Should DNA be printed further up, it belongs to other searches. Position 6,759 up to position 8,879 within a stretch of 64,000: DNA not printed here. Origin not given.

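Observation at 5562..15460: SoxYZ-less sulfur-oxidation module: SoxB-like hydrolase paired with TsdA, SQR, PDO-rhodanese, YeeE pair, TauE and porin in a Bacteroidota heterotroph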

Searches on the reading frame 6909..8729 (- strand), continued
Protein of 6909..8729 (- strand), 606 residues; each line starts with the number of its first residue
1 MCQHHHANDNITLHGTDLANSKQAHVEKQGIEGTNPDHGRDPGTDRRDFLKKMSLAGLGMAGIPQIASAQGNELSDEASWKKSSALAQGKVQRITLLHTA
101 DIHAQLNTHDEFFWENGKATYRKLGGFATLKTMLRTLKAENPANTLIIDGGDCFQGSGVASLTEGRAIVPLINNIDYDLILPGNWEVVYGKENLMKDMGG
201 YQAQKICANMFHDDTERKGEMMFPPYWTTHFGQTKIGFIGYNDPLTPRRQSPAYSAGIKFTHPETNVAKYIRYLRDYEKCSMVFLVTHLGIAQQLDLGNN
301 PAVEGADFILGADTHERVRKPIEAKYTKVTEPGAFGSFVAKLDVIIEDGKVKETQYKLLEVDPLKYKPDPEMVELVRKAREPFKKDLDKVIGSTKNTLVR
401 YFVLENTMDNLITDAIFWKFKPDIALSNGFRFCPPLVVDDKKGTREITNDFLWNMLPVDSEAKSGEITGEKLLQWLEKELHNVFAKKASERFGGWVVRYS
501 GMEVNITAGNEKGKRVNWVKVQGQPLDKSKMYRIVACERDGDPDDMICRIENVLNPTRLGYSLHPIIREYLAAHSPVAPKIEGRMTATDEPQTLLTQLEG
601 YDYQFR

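Call 46: find_related_loci(query=A1, collection=genome_contigs, flank=10000)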
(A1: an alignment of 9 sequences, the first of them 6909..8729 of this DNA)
Query A1 (606 aa) in genome_contigs; peptide patterns used: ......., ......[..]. (x = any residue, [..] = any of these).
491 stretches matched a pattern; 404 encode a relative of the query (tblastn E <= 1e-3); the best 80 are kept; 80 distinct loci.
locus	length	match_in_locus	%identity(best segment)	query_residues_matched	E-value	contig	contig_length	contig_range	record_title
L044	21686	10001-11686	85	45-606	0e+0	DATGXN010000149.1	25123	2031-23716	MAG TPA_asm: Chitinophagaceae bacterium isolate SMAG_U10610 k141_120683, whole genome shotgun sequence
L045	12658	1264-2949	84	45-606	0e+0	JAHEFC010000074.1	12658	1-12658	MAG: Sphingobacteriales bacterium isolate Ww31 NODE_1115_length_12658_cov_3.016671, whole genome shotgun sequence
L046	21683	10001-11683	83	46-605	0e+0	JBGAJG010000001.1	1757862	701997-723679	MAG: Chitinophagaceae bacterium isolate MAG_AAO_H125.37 AAOH125-37_opera_contig_5, whole genome shotgun sequence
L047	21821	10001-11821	84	1-605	0e+0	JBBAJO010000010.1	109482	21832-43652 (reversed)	MAG: Chitinophagaceae bacterium isolate EUL_013 ctg10-EUL_013, whole genome shotgun sequence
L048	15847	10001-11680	81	46-605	0e+0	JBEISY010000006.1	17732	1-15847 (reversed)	MAG: Chitinophagaceae bacterium isolate Sample-107-S80-bin-8 Sample_107_S80-bin_8-k141_2227184, whole genome shotgun seq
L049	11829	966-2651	81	44-605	0e+0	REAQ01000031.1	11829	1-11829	MAG: Sphingobacteriales bacterium isolate PH2015_01D_47_7 PH2015_01D_scaffold_4044, whole genome shotgun sequence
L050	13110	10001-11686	80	44-605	0e+0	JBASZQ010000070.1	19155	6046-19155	MAG: Chitinophagaceae bacterium isolate MFD10499_ilm_asm_bin28 k127_37743, whole genome shotgun sequence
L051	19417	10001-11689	73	45-606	0e+0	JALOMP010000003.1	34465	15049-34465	MAG: Chitinophagaceae bacterium isolate Prado054 scaffold_1044, whole genome shotgun sequence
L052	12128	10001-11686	71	46-606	0e+0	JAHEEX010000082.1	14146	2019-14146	MAG: Sphingobacteriales bacterium isolate Ww30 NODE_880_length_14146_cov_4.157932, whole genome shotgun sequence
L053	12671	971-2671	70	42-606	0e+0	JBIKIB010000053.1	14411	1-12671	MAG: Chitinophagaceae bacterium isolate ME2014-05-29_3300042867_group5_bin150 Rohwer_bin511_scaffold_1721_c1, whole geno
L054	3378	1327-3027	71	42-606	0e+0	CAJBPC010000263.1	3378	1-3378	uncultured bacterium isolate Loc090519-4m_bin-050 genome assembly, contig: bin-050:263/828, whole genome shotgun sequenc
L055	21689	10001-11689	70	44-605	0e+0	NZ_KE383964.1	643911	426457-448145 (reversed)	Daejeonella oryzae DSM 19973 G521DRAFT_scaffold00003.3, whole genome shotgun sequence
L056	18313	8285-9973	70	44-605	0e+0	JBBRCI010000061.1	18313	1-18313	MAG: Sphingobacteriales bacterium isolate Co_metawrap_2393 Cmw_2393_k141_12615867_length_18313_cov_19.9958, whole genome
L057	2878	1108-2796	70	44-605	0e+0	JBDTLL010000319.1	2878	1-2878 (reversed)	MAG: Daejeonella sp. isolate cluster3_bin.10 NODE_235916_length_2878_cov_16.094934, whole genome shotgun sequence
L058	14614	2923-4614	70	43-605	0e+0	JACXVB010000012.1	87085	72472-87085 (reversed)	MAG: Sphingobacteriales bacterium isolate JN15.004 scaffold_50, whole genome shotgun sequence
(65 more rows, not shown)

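Call 51: search_protein_families(library=ncbifam, proteins=[P0144, P0147, P0168, P0192, P0183, P0216, P0191, P0195, P0177, P0172], max_evalue=1e-25)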
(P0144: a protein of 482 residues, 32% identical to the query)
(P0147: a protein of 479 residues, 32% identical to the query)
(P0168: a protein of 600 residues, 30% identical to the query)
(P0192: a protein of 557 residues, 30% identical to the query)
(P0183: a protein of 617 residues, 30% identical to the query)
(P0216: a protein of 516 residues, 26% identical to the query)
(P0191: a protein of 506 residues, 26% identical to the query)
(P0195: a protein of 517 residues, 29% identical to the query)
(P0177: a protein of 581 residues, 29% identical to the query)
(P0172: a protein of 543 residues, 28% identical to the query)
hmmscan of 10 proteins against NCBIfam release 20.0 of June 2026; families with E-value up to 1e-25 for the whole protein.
P0144 (482 aa): 5 families
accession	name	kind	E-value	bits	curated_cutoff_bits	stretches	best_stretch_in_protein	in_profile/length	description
TIGR04486.1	thiosulf_SoxB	equivalog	2.2e-93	313.4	550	1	33-439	110-519/556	thiosulfohydrolase SoxB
NF006934.0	PRK09419.1-1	subfamily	9.4e-38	129.5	1646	1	116-435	728-1052/1174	multifunctional 2',3'-cyclic-nucleotide 2'-phosphodiesterase/3'-nucleotidase/5'-nucleotidase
NF007109.1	PRK09558.1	equivalog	4.6e-31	108.2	600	0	5-217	34-238/550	bifunctional UDP-sugar hydrolase/5'-nucleotidase UshA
NF006937.0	PRK09419.1-4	equivalog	3.8e-28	97.4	2554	0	131-425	788-1087/1411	multifunctional 2',3'-cyclic-nucleotide 2'-phosphodiesterase/3'-nucleotidase/5'-nucleotidase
NF041198.1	UshA_like_PCGU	equivalog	1.2e-26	93.4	275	1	35-255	44-269/519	UshA-like (seleno)protein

P0147 (479 aa): 5 families
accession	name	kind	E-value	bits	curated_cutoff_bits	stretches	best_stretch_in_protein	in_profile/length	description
TIGR04486.1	thiosulf_SoxB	equivalog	3.3e-103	345.9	550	1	34-474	113-549/556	thiosulfohydrolase SoxB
NF006934.0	PRK09419.1-1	subfamily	2.1e-34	118.4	1646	1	5-433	631-1052/1174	multifunctional 2',3'-cyclic-nucleotide 2'-phosphodiesterase/3'-nucleotidase/5'-nucleotidase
NF041198.1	UshA_like_PCGU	equivalog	5.9e-30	104.3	275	1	33-255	44-273/519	UshA-like (seleno)protein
NF007109.1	PRK09558.1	equivalog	2.7e-27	95.8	600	0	5-469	36-542/550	bifunctional UDP-sugar hydrolase/5'-nucleotidase UshA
NF006937.0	PRK09419.1-4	equivalog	1.5e-26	92.2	2554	0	124-420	782-1084/1411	multifunctional 2',3'-cyclic-nucleotide 2'-phosphodiesterase/3'-nucleotidase/5'-nucleotidase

P0168 (600 aa): 1 family
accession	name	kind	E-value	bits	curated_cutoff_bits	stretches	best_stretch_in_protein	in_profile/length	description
TIGR04486.1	thiosulf_SoxB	equivalog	3.9e-45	154.2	550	1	59-531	104-522/556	thiosulfohydrolase SoxB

P0192 (557 aa): 2 families
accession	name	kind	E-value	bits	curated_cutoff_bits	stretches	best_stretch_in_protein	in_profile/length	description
TIGR04486.1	thiosulf_SoxB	equivalog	1e-46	159.4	550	1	29-470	113-516/556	thiosulfohydrolase SoxB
NF006934.0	PRK09419.1-1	subfamily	8.6e-28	96.5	1646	0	136-463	747-1048/1174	multifunctional 2',3'-cyclic-nucleotide 2'-phosphodiesterase/3'-nucleotidase/5'-nucleotidase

P0183 (617 aa): 1 family
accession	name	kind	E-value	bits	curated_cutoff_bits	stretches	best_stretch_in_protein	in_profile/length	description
TIGR04486.1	thiosulf_SoxB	equivalog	3.6e-51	174.1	550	1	63-525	97-508/556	thiosulfohydrolase SoxB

P0216 (516 aa): 8 families
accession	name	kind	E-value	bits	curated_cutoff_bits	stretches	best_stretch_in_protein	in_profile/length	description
TIGR04486.1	thiosulf_SoxB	equivalog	6.4e-66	222.8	550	1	48-446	113-515/556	thiosulfohydrolase SoxB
NF006934.0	PRK09419.1-1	subfamily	4.4e-47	160.4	1646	1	29-470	635-1075/1174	multifunctional 2',3'-cyclic-nucleotide 2'-phosphodiesterase/3'-nucleotidase/5'-nucleotidase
NF006937.0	PRK09419.1-4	equivalog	1.2e-39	135.6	2554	0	138-478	781-1134/1411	multifunctional 2',3'-cyclic-nucleotide 2'-phosphodiesterase/3'-nucleotidase/5'-nucleotidase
NF006935.0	PRK09419.1-2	equivalog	8.9e-38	129.6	2801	1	135-488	799-1165/1445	multifunctional 2',3'-cyclic-nucleotide 2'-phosphodiesterase/3'-nucleotidase/5'-nucleotidase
NF007109.1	PRK09558.1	equivalog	4.9e-36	124.6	600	0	6-244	31-266/550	bifunctional UDP-sugar hydrolase/5'-nucleotidase UshA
TIGR01530.1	nadN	equivalog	1.3e-28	99.9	436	1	11-244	1-226/550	NAD nucleotidase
NF041198.1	UshA_like_PCGU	equivalog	4.4e-28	98.1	275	1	48-268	45-271/519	UshA-like (seleno)protein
NF040549.1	Nt5e_LPXTG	exception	5.2e-28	97.7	1050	1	5-305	93-391/731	cell surface ecto-5'-nucleotidase Nt5e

P0191 (506 aa): 11 families
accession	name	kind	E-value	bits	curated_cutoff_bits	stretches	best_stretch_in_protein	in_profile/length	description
NF006934.0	PRK09419.1-1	subfamily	6.4e-76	255.9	1646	1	28-490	629-1091/1174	multifunctional 2',3'-cyclic-nucleotide 2'-phosphodiesterase/3'-nucleotidase/5'-nucleotidase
NF006937.0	PRK09419.1-4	equivalog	4.6e-68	229.7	2554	1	154-501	790-1154/1411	multifunctional 2',3'-cyclic-nucleotide 2'-phosphodiesterase/3'-nucleotidase/5'-nucleotidase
TIGR04486.1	thiosulf_SoxB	equivalog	2e-66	224.5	550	1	54-498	113-549/556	thiosulfohydrolase SoxB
NF006935.0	PRK09419.1-2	equivalog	4.4e-61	206.8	2801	1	154-501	811-1174/1445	multifunctional 2',3'-cyclic-nucleotide 2'-phosphodiesterase/3'-nucleotidase/5'-nucleotidase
NF007109.1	PRK09558.1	equivalog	1e-56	192.9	600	1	27-493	33-542/550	bifunctional UDP-sugar hydrolase/5'-nucleotidase UshA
NF040549.1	Nt5e_LPXTG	exception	1.5e-49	168.9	1050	1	28-462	97-575/731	cell surface ecto-5'-nucleotidase Nt5e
NF041198.1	UshA_like_PCGU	equivalog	2.4e-46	158.4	275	1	13-270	7-266/519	UshA-like (seleno)protein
TIGR01530.1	nadN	equivalog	1.6e-43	149.2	436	1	30-246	1-222/550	NAD nucleotidase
NF006938.0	PRK09420.1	equivalog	1.5e-33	116.1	486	1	22-273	17-305/648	bifunctional 2',3'-cyclic-nucleotide 2'-phosphodiesterase/3'-nucleotidase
NF006936.0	PRK09419.1-3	equivalog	2.2e-28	98.4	2542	0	28-403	702-1102/1212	multifunctional 2',3'-cyclic-nucleotide 2'-phosphodiesterase/3'-nucleotidase/5'-nucleotidase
TIGR01390.1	CycNucDiestase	equivalog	2.8e-27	95.5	883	0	29-269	2-279/626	2',3'-cyclic-nucleotide 2'-phosphodiesterase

P0195 (517 aa): 10 families
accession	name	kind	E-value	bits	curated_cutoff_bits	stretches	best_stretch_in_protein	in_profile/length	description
NF006934.0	PRK09419.1-1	subfamily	8.5e-65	219.1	1646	1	33-505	633-1095/1174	multifunctional 2',3'-cyclic-nucleotide 2'-phosphodiesterase/3'-nucleotidase/5'-nucleotidase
NF007109.1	PRK09558.1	equivalog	2.6e-55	188.2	600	1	29-508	34-544/550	bifunctional UDP-sugar hydrolase/5'-nucleotidase UshA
TIGR04486.1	thiosulf_SoxB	equivalog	1.1e-54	185.8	550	1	62-508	117-546/556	thiosulfohydrolase SoxB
NF006935.0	PRK09419.1-2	equivalog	3e-49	167.6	2801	1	160-516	809-1176/1445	multifunctional 2',3'-cyclic-nucleotide 2'-phosphodiesterase/3'-nucleotidase/5'-nucleotidase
NF006937.0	PRK09419.1-4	equivalog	5e-49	166.7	2554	1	161-516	789-1156/1411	multifunctional 2',3'-cyclic-nucleotide 2'-phosphodiesterase/3'-nucleotidase/5'-nucleotidase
NF006936.0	PRK09419.1-3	equivalog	1.8e-39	135.2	2542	1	33-516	706-1195/1212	multifunctional 2',3'-cyclic-nucleotide 2'-phosphodiesterase/3'-nucleotidase/5'-nucleotidase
NF041198.1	UshA_like_PCGU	equivalog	4.6e-34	117.9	275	1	23-291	13-275/519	UshA-like (seleno)protein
TIGR01530.1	nadN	equivalog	1.3e-33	116.4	436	0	31-251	1-217/550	NAD nucleotidase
NF040549.1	Nt5e_LPXTG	exception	5.9e-30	104.1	1050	0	29-149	97-202/731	cell surface ecto-5'-nucleotidase Nt5e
NF047875.1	5nuc_LPXTG_Strp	exception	4.6e-27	94.8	1050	0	139-511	163-561/684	surface-anchored 5'-nucleotidase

P0177 (581 aa): 12 families
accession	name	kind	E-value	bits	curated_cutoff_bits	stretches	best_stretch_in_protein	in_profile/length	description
NF006934.0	PRK09419.1-1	subfamily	1.7e-84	284.3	1646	1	81-565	620-1103/1174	multifunctional 2',3'-cyclic-nucleotide 2'-phosphodiesterase/3'-nucleotidase/5'-nucleotidase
NF007109.1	PRK09558.1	equivalog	2.7e-73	247.6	600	2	84-307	28-256/550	bifunctional UDP-sugar hydrolase/5'-nucleotidase UshA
NF006937.0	PRK09419.1-4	equivalog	2.4e-64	217.4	2554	1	217-569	788-1154/1411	multifunctional 2',3'-cyclic-nucleotide 2'-phosphodiesterase/3'-nucleotidase/5'-nucleotidase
TIGR04486.1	thiosulf_SoxB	equivalog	2.7e-62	210.8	550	1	121-515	115-515/556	thiosulfohydrolase SoxB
NF040549.1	Nt5e_LPXTG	exception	6.4e-55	186.7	1050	1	44-469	51-489/731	cell surface ecto-5'-nucleotidase Nt5e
NF006935.0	PRK09419.1-2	equivalog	1.4e-51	175.3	2801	1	216-536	808-1144/1445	multifunctional 2',3'-cyclic-nucleotide 2'-phosphodiesterase/3'-nucleotidase/5'-nucleotidase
NF006936.0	PRK09419.1-3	equivalog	3.2e-48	164.1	2542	1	198-529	821-1156/1212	multifunctional 2',3'-cyclic-nucleotide 2'-phosphodiesterase/3'-nucleotidase/5'-nucleotidase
TIGR01530.1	nadN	equivalog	2e-42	145.5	436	1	93-311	2-220/550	NAD nucleotidase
NF047875.1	5nuc_LPXTG_Strp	exception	9.7e-39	133.4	1050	1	199-536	165-535/684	surface-anchored 5'-nucleotidase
NF041198.1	UshA_like_PCGU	equivalog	8.6e-38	130.2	275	1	84-358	16-287/519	UshA-like (seleno)protein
NF006938.0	PRK09420.1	equivalog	7.6e-36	123.7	486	1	90-310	23-263/648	bifunctional 2',3'-cyclic-nucleotide 2'-phosphodiesterase/3'-nucleotidase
TIGR01390.1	CycNucDiestase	equivalog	7e-34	117.3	883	1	92-311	3-242/626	2',3'-cyclic-nucleotide 2'-phosphodiesterase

P0172 (543 aa): 7 families
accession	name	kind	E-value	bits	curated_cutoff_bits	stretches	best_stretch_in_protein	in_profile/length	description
TIGR04486.1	thiosulf_SoxB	equivalog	5e-120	401.4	550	1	75-526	100-541/556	thiosulfohydrolase SoxB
NF006934.0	PRK09419.1-1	subfamily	2.4e-47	161.3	1646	1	85-353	73-351/1174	multifunctional 2',3'-cyclic-nucleotide 2'-phosphodiesterase/3'-nucleotidase/5'-nucleotidase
NF007109.1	PRK09558.1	equivalog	2.9e-36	125.3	600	0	91-266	57-234/550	bifunctional UDP-sugar hydrolase/5'-nucleotidase UshA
NF006937.0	PRK09419.1-4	equivalog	4.9e-35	120.3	2554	0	185-491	788-1103/1411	multifunctional 2',3'-cyclic-nucleotide 2'-phosphodiesterase/3'-nucleotidase/5'-nucleotidase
NF041198.1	UshA_like_PCGU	equivalog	2.3e-31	109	275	1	88-324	45-284/519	UshA-like (seleno)protein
NF040549.1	Nt5e_LPXTG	exception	8.3e-26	90.4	1050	0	89-209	117-237/731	cell surface ecto-5'-nucleotidase Nt5e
TIGR01530.1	nadN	equivalog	8.6e-26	90.6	436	0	80-276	22-216/550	NAD nucleotidase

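Call 52: find_homologous_proteins(query=P0134, max_evalue=1e-40)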
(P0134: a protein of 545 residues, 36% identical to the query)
Query P0134 (545 aa): 814 proteins with E <= 1e-40 among 8000 candidates; the best 120 are listed.
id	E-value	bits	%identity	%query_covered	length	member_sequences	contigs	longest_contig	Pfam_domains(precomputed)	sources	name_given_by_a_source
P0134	0.0e+0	1247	100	100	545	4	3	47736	PF02872.24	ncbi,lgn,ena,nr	ncbi:MAG TPA: bifunctional metallophosphatase/5'-nucleotidase [Hyphomicrobium sp.]|nr:bifunctional m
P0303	9.6e-285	963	77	99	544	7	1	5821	PF00149.34,PF02872.24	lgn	-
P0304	1.8e-282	956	77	100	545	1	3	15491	PF02872.24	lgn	-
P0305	3.6e-279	945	77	97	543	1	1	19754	PF00149.34,PF02872.24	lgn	-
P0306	4.8e-270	915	77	94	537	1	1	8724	PF00149.34,PF02872.24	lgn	-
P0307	1.3e-254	864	70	95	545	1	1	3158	PF02872.24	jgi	jgi:2',3'-cyclic-nucleotide 2'-phosphodiesterase (5'-nucleotidase family)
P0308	6.7e-251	852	70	92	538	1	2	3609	PF00149.34,PF02872.24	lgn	-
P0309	8.8e-250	848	70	93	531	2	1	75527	PF00149.34,PF02872.24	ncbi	-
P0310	4.0e-248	843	69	95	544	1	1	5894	PF00149.34,PF02872.24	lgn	-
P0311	3.7e-247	839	67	97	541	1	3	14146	PF02872.24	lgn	-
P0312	5.6e-246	836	71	92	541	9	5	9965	PF02872.24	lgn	-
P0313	3.3e-245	833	69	92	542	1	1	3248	PF02872.24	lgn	-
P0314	5.0e-245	832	71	92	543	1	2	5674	PF02872.24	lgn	-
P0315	1.1e-244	831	67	97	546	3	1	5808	PF02872.24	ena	-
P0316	5.3e-244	829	69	92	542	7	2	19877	PF02872.24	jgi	jgi:2',3'-cyclic-nucleotide 2'-phosphodiesterase (5'-nucleotidase family)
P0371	1.3e-192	659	54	97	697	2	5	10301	PF00149.34,PF02635.21,PF02872.24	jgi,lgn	-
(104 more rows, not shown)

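Call 53: search_dna_similar(query=window:6909-8729:-, collection=plasmids, mode=protein, max_evalue=1e-40, max_rows=30)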
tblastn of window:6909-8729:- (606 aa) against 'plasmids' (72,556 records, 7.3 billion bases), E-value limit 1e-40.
Records with a match: 13; places in all: 19; records where one place covers at least 80% of the query: 7.
Best place of each record, by identity: <60% 13.
By first word of the organism name: Runella 2; Hymenobacter 2; Bradyrhizobium 2; Pontibacter 1; Sporosarcina 1; Cohnella 1; Novosphingobium 1; Sphingobium 1; Indioceanicola 1; Bosea 1.
By predicted mobility (MOB-suite, as given by PLSDB): non-mobilizable 7; conjugative 4; mobilizable 2.
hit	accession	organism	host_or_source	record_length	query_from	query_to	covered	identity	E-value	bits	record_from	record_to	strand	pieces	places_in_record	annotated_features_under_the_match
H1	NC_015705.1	Runella slithyformis DSM 19594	fresh water lake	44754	46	605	92%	49.5%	0e+0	583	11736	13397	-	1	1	bifunctional metallophosphatase/5'-nucleotidase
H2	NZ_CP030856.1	Runella rosea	Whole organism,fresh water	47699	46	606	93%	48.9%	0e+0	586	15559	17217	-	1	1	bifunctional metallophosphatase/5'-nucleotidase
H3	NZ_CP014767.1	Pontibacter akesuensis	mixed culture,desert soil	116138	50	606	92%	44.5%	7e-166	531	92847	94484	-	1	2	bifunctional metallophosphatase/5'-nucleotidase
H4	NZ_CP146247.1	Sporosarcina psychrophila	cell culture,Middle part of the water ...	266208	93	536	73%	32.4%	3e-67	245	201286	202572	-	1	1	bifunctional UDP-sugar hydrolase/5'-nucleotidase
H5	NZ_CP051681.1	Cohnella herbarum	cell culture,Fermented liquor based on ...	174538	88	581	82%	28.9%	3e-68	248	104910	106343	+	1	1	bifunctional metallophosphatase/5'-nucleotidase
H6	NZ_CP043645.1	Hymenobacter sp. NBH84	pure culture,soil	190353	94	578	80%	29.2%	2e-58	219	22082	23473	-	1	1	5'-nucleotidase C-terminal domain-containing protein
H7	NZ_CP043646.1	Hymenobacter sp. NBH84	pure culture,soil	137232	94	577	80%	29.1%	2e-59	223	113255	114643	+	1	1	bifunctional metallophosphatase/5'-nucleotidase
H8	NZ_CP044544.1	Bradyrhizobium betae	Beta vulgaris,Cell culture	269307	46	534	81%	27.8%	4e-45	179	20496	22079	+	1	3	soxB: thiosulfohydrolase SoxB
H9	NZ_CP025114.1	Bradyrhizobium sp. SK17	whole organism,agricultural soil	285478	46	534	81%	27.8%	4e-45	179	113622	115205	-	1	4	soxB: thiosulfohydrolase SoxB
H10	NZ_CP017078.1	Novosphingobium resinovorum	single cell,soil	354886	93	543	74%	29.9%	4e-61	227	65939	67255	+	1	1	bifunctional metallophosphatase/5'-nucleotidase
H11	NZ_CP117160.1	Sphingobium sp. AntQ-1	Genomic DNA,PAH-contaminated soil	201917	93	543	74%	29.7%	8e-61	226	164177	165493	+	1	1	bifunctional metallophosphatase/5'-nucleotidase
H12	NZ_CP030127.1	Indioceanicola profundi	sediment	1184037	121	536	69%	31.0%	2e-42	172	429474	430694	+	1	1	none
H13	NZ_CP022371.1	Bosea sp. AS-1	-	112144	78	543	77%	27.1%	3e-55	210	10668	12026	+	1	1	5'-nucleotidase C-terminal domain-containing protein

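Call 54: get_annotated_region(hit=H1, flank=10000)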
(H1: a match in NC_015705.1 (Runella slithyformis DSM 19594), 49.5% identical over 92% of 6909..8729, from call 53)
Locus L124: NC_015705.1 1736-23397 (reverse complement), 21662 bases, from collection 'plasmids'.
description: Runella slithyformis DSM 19594 plasmid pRUNSL04, complete sequence
organism: Runella slithyformis DSM 19594 (NCBI taxid 761193)
taxonomy: Bacteria; Bacteroidota; Cytophagia; Cytophagales; Spirosomataceae; Runella; Runella slithyformis; Runella slithyformis DSM 19594
host: -; source: fresh water lake; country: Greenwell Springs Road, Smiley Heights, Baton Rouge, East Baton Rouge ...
typing (MOB-suite, as given by PLSDB): non-mobilizable; replicon rep_cluster_293
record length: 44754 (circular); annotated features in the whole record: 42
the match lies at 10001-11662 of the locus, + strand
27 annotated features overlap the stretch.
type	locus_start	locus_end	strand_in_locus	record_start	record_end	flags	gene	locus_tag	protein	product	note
CDS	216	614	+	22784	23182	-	-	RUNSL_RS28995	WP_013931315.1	helix-turn-helix domain-containing protein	-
CDS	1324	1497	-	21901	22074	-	-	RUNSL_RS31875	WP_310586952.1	hypothetical protein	-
CDS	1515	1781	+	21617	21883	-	-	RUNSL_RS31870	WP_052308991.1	helix-turn-helix domain-containing protein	GO:0006355 - regulation of DNA-templated transcription [Evidence IEA]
CDS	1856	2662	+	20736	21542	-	-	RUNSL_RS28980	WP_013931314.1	sulfite exporter TauE/SafE family protein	GO:0006810 - transport [Evidence IEA]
CDS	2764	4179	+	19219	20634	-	-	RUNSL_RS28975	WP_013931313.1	MBL fold metallo-hydrolase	-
CDS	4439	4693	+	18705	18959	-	-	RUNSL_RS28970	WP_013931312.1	DUF202 domain-containing protein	-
CDS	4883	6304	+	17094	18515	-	-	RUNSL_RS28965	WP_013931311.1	MBL fold metallo-hydrolase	-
CDS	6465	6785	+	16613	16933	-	trxA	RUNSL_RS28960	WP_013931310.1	thioredoxin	-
CDS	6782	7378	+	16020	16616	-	-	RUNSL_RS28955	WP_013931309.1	class I SAM-dependent methyltransferase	-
CDS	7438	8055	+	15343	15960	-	-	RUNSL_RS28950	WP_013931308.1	class I SAM-dependent methyltransferase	-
CDS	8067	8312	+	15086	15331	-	-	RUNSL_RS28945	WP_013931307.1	hypothetical protein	-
CDS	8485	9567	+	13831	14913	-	-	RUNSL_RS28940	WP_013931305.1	c-type cytochrome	-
CDS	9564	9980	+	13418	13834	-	-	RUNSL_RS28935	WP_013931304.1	DsrE family protein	-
CDS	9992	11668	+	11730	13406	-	-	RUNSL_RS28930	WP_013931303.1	bifunctional metallophosphatase/5'-nucleotidase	-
CDS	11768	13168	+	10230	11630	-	-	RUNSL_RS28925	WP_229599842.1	OprD family outer membrane porin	-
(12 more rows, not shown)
